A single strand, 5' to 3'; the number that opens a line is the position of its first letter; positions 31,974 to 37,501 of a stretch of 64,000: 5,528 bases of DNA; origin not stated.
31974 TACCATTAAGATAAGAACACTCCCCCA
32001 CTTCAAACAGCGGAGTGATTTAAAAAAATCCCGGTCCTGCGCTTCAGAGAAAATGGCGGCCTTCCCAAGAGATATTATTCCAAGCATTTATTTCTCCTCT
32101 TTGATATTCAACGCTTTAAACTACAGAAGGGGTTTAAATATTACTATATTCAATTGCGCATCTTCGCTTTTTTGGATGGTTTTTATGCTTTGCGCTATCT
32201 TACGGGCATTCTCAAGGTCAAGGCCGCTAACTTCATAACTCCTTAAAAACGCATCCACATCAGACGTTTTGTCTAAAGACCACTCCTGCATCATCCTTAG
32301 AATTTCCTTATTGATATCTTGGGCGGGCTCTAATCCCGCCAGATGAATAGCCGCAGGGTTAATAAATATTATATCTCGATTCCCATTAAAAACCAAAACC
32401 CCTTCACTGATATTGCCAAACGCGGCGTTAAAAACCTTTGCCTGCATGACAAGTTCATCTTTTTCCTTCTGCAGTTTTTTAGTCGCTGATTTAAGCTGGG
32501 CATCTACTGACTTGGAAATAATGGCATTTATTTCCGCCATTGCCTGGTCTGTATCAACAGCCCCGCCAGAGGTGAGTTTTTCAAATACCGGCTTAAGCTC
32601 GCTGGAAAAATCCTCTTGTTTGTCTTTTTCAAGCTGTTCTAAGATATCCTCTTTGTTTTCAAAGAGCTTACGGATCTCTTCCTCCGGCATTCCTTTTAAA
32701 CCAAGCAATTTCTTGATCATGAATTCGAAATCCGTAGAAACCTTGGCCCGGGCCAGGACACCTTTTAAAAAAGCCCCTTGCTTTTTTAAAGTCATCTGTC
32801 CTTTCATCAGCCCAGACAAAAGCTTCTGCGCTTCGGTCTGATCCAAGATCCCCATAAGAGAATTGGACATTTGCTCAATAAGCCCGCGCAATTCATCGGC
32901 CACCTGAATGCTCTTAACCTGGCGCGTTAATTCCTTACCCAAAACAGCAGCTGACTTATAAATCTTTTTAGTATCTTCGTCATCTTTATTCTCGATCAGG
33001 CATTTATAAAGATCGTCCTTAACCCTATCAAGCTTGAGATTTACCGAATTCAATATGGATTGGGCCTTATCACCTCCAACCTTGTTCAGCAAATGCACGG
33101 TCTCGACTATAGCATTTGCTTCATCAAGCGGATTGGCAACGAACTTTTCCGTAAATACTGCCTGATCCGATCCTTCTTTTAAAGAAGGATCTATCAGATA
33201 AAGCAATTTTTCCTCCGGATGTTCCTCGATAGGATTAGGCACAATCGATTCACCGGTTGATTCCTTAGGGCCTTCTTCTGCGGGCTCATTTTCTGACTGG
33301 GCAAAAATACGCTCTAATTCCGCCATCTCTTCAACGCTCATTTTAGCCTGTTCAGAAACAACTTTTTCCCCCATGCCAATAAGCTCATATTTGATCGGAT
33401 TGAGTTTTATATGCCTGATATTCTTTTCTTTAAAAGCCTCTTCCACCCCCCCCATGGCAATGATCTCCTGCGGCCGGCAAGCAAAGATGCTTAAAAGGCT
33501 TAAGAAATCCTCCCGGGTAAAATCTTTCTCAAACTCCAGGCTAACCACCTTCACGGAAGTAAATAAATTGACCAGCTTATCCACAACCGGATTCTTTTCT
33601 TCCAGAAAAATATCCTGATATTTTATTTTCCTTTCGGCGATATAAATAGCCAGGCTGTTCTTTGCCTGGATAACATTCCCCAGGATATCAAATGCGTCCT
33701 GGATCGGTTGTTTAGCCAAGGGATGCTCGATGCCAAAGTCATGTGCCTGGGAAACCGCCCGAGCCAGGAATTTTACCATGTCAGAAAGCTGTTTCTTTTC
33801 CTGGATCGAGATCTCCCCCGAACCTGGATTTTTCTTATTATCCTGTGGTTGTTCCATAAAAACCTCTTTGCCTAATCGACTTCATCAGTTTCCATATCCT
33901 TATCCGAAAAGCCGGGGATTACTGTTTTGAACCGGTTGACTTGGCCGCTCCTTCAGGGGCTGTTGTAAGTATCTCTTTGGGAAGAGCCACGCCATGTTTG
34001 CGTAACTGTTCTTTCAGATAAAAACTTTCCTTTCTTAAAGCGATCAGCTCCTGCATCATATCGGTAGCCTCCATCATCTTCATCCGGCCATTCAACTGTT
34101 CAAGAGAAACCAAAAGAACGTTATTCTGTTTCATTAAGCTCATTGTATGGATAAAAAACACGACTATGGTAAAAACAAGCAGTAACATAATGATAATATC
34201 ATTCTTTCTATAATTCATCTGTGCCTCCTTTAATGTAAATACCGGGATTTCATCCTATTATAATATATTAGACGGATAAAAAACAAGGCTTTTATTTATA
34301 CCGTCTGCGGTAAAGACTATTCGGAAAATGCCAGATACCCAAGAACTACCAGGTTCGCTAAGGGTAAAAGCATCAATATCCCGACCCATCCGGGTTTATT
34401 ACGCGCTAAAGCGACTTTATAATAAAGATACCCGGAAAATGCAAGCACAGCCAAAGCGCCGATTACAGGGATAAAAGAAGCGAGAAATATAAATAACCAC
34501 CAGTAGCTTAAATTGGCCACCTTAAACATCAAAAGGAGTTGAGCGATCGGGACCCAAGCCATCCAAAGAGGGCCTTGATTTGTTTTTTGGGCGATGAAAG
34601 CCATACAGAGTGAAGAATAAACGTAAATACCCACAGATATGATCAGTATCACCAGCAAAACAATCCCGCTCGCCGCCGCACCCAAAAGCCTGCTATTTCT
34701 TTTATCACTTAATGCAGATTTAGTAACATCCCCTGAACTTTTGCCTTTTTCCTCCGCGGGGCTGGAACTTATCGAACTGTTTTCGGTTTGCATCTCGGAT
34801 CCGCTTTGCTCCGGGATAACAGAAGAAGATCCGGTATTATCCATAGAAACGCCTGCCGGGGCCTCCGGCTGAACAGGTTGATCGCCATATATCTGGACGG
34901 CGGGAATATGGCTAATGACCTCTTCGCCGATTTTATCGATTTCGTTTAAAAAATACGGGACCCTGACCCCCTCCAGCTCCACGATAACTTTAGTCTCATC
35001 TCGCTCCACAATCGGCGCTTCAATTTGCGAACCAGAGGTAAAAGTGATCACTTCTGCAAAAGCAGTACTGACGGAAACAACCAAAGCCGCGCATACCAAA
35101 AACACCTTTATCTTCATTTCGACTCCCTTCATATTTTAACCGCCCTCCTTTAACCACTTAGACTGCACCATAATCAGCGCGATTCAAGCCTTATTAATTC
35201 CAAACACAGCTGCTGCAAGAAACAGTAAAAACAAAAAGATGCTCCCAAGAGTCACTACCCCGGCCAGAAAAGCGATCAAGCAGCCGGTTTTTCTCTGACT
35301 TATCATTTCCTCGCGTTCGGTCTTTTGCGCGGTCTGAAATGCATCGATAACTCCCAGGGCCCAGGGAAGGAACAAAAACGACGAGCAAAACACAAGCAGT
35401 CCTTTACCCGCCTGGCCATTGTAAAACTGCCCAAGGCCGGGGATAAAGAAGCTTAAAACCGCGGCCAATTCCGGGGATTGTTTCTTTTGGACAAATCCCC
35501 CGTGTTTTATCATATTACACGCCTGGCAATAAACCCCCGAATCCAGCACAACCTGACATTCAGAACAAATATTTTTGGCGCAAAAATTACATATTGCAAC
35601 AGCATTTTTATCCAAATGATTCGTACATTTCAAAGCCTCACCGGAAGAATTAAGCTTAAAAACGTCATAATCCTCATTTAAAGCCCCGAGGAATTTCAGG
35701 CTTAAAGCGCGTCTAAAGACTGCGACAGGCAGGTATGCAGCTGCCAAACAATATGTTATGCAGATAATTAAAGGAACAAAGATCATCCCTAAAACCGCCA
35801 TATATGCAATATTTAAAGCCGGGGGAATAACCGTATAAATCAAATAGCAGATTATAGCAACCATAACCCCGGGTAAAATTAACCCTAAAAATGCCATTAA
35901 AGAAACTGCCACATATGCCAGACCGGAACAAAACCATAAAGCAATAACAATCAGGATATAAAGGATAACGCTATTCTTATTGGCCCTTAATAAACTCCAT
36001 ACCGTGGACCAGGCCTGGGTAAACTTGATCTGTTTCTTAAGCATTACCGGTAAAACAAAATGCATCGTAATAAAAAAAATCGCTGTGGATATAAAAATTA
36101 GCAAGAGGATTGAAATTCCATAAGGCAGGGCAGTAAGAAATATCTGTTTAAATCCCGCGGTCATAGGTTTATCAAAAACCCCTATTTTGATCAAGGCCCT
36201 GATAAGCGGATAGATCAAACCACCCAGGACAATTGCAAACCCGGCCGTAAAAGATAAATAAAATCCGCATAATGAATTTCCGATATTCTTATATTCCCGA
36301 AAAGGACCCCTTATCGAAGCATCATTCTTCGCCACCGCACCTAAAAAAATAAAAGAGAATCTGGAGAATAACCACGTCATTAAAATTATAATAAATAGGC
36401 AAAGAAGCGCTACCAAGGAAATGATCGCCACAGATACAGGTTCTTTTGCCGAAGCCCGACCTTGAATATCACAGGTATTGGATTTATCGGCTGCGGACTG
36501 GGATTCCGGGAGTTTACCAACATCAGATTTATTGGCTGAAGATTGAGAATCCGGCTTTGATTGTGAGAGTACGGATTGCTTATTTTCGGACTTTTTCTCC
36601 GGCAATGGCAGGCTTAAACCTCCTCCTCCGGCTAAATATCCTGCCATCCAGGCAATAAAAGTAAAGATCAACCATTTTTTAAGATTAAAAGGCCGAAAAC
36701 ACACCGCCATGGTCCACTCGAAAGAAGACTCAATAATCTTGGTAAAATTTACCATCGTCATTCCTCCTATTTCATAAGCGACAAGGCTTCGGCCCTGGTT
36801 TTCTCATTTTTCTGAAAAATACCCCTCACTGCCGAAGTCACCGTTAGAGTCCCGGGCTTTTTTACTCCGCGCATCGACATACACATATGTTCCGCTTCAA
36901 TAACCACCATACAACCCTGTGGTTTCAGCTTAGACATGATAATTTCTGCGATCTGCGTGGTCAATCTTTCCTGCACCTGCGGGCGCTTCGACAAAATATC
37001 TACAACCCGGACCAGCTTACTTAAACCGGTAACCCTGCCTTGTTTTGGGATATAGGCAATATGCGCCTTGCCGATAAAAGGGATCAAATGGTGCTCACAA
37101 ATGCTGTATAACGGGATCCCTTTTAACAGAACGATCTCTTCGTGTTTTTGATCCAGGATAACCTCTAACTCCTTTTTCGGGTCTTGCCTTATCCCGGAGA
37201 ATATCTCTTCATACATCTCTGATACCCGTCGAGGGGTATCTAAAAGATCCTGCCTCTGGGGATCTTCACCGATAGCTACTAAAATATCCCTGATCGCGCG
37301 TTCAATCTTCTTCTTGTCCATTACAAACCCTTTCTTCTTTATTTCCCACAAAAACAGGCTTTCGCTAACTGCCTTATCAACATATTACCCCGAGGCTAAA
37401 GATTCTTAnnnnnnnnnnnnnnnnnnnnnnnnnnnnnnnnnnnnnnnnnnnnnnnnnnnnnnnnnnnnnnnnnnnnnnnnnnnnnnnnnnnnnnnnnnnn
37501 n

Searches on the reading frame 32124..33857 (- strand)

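Call 19: search_protein_families(library=ncbifam, proteins=[window:32124-33857:-], max_evalue=0.00001)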
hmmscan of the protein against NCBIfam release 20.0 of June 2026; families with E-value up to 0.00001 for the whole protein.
window:32124-33857:- (578 aa): 1 family
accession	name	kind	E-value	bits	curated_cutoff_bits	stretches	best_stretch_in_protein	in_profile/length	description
NF046044.1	PnpS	equivalog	1.5e-06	27.5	400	0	449-531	30-112/390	two-component system histidine kinase PnpS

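Call 66: search_protein_families(library=pfam, proteins=[window:32124-33857:-], max_evalue=0.00001)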
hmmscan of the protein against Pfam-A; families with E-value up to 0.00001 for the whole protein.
window:32124-33857:- (578 aa): 1 family
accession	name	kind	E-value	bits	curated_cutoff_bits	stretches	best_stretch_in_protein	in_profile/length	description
PF13188.13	PAS_8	-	7.2e-07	29.3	21.8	1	476-527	3-54/65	PAS domain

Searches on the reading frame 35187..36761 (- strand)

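Call 19: search_protein_families(library=ncbifam, proteins=[window:35187-36761:-], max_evalue=0.00001)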
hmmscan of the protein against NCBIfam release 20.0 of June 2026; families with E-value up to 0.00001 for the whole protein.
window:35187-36761:- (525 aa): 0 families

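Call 66: search_protein_families(library=pfam, proteins=[window:35187-36761:-], max_evalue=0.00001)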
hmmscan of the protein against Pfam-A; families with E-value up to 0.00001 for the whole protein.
window:35187-36761:- (525 aa): 1 family
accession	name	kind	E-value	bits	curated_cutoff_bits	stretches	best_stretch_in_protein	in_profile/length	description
PF24400.1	DUF7544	-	3e-40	138.8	27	1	10-367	7-301/302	Family of unknown function (DUF7544)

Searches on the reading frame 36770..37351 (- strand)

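Call 19: search_protein_families(library=ncbifam, proteins=[window:36770-37351:-], max_evalue=0.00001)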
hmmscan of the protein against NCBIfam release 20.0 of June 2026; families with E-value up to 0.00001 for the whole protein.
window:36770-37351:- (194 aa): 4 families
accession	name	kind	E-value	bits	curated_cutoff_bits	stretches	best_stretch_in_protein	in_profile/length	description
NF006826.0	PRK09347.1-3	subfamily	2.5e-86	288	162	1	11-194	4-187/189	GTP cyclohydrolase I FolE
TIGR00063.1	folE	equivalog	1.9e-71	239.3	181.6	1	16-194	1-179/180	GTP cyclohydrolase I FolE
NF006825.1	PRK09347.1-2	subfamily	7.6e-70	234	174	1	17-193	2-178/179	GTP cyclohydrolase I FolE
NF006824.0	PRK09347.1-1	equivalog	3.5e-50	170.5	202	1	13-193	35-216/219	GTP cyclohydrolase I FolE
